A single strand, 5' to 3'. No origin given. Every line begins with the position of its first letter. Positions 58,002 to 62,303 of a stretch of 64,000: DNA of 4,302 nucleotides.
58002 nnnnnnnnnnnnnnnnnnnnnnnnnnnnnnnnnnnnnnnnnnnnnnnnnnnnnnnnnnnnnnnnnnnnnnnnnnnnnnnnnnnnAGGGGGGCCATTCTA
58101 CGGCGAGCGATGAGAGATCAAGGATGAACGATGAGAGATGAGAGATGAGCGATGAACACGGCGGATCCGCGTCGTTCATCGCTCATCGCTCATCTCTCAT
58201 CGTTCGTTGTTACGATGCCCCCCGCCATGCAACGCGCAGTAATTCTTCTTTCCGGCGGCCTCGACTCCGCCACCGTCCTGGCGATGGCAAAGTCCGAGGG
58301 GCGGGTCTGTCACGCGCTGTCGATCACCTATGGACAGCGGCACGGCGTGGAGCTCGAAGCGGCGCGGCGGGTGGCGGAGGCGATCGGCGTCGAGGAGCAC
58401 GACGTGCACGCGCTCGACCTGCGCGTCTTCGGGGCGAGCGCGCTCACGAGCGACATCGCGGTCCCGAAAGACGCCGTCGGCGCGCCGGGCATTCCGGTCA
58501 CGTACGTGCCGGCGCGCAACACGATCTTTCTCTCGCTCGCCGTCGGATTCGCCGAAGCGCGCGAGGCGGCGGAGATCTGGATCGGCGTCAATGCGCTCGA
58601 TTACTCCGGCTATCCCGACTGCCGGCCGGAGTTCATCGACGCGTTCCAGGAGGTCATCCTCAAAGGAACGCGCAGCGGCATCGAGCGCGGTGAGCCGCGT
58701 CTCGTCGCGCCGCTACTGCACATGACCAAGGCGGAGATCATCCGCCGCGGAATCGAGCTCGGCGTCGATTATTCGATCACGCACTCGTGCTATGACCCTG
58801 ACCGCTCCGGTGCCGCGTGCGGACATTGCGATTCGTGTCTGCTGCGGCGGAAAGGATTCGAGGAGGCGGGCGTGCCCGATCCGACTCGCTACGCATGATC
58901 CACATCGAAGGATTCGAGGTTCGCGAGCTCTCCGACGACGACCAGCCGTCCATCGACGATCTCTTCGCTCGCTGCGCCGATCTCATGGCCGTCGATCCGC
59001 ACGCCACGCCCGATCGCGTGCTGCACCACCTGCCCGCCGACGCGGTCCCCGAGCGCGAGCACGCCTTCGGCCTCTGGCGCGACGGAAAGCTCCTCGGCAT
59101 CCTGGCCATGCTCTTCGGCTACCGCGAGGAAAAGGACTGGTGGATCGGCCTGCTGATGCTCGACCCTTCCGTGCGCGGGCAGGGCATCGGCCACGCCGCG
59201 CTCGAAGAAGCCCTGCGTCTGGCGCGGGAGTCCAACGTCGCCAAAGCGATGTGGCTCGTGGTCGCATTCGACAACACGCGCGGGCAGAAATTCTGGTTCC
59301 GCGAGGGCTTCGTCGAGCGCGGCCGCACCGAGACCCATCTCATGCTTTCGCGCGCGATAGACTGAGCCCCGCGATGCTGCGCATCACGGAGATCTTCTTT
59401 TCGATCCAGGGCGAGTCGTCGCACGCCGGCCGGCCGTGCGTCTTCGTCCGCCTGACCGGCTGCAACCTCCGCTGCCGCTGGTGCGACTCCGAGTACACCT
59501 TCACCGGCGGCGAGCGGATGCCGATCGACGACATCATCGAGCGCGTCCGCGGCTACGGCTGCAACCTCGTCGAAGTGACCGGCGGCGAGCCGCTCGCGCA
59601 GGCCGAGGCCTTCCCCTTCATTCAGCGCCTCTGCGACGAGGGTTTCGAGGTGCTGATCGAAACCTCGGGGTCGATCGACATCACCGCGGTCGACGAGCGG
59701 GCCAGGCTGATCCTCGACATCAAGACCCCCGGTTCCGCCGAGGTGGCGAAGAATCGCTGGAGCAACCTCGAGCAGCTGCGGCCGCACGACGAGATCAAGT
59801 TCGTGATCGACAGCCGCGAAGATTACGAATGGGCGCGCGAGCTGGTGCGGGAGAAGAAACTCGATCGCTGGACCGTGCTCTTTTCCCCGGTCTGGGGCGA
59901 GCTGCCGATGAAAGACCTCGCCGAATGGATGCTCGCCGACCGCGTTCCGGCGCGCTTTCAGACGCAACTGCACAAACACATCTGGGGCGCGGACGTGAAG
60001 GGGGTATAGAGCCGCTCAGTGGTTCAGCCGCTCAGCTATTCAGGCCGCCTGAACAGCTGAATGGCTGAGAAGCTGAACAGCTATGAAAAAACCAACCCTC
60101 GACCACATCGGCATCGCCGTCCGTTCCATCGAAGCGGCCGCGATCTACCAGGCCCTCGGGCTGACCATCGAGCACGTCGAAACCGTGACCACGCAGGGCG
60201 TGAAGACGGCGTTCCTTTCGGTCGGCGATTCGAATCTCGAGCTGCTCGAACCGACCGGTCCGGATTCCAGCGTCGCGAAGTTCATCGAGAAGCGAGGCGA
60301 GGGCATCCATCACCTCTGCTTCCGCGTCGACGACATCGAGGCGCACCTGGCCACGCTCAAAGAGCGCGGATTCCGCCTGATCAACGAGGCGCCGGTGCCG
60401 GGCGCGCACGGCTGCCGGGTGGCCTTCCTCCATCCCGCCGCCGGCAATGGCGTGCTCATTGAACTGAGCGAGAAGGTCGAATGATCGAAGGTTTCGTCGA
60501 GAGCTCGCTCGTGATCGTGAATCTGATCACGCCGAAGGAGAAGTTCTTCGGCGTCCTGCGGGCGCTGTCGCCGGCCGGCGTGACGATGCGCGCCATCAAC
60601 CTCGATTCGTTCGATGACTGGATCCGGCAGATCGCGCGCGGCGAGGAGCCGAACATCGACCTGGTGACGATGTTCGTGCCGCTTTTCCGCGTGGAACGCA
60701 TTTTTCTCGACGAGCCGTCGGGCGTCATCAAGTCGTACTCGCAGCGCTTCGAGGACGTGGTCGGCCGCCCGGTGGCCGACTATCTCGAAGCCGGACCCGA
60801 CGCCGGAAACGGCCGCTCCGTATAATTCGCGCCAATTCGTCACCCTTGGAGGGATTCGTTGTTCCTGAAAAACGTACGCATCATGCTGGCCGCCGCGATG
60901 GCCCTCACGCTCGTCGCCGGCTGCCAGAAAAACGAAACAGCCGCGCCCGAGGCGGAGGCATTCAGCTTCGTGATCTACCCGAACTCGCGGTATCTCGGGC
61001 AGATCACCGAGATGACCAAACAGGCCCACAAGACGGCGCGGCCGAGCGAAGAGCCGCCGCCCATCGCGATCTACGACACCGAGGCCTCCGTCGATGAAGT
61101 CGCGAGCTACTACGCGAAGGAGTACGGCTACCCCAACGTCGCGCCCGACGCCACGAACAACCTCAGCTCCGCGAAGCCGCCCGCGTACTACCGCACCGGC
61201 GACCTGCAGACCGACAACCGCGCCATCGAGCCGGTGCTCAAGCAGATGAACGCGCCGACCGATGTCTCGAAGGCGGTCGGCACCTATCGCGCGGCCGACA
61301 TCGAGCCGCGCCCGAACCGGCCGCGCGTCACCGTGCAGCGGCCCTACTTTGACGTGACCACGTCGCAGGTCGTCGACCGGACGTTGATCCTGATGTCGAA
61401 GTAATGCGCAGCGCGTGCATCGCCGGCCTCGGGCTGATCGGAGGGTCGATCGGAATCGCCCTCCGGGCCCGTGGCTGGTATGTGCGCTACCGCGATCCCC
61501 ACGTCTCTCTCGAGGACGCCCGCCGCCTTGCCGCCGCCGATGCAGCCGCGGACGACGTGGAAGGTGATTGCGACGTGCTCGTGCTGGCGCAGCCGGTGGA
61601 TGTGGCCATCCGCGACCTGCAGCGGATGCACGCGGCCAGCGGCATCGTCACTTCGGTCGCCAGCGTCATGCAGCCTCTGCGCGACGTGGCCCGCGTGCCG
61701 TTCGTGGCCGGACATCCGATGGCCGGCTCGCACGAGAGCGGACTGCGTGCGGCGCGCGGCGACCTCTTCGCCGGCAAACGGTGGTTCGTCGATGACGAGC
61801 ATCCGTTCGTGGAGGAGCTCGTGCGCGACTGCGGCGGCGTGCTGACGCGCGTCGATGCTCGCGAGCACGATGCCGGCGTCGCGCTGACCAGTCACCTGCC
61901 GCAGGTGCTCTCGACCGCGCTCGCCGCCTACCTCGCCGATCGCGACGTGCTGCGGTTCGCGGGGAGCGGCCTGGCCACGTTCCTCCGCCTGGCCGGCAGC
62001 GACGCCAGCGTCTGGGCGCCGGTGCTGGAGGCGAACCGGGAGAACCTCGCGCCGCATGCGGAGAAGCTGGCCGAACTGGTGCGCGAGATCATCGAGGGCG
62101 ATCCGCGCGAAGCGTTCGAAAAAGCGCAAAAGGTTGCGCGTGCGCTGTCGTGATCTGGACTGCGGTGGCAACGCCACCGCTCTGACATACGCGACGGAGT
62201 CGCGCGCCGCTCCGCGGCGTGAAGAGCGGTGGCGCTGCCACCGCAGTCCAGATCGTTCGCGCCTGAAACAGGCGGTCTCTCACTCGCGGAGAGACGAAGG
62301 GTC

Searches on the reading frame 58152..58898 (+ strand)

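Call 46: search_protein_families(library=pfam, proteins=[window:58152-58898:+], max_evalue=0.0001)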
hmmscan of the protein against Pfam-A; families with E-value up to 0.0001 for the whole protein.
window:58152-58898:+ (248 aa): 2 families
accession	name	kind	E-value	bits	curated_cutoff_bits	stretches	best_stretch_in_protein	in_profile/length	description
PF06508.19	QueC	-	2.3e-72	243.3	22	1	28-239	1-209/210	Queuosine biosynthesis protein QueC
PF00733.27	Asn_synthase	-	1.6e-10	41.7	21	1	30-86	21-78/354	Asparagine synthase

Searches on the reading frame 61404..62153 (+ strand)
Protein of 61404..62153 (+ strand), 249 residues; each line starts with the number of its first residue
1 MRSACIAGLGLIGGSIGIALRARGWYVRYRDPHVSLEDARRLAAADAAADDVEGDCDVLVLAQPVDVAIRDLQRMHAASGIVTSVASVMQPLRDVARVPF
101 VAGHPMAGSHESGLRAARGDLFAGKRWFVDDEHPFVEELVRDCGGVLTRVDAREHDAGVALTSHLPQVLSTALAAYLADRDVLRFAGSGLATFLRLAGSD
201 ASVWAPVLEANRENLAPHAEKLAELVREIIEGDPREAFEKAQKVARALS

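Call 69: search_protein_families(library=pfam, proteins=[window:61404-62153:+], max_evalue=0.001)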
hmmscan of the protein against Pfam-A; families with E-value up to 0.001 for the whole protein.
window:61404-62153:+ (249 aa): 2 families
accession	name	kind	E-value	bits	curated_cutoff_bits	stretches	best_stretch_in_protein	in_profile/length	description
PF02153.23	PDH_N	-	9.3e-14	51.6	26.5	1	17-129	2-127/154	Prephenate dehydrogenase, nucleotide-binding domain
PF20463.3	PDH_C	-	1.5e-10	41.7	22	1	152-230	2-85/102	Prephenate dehydrogenase, dimerization domain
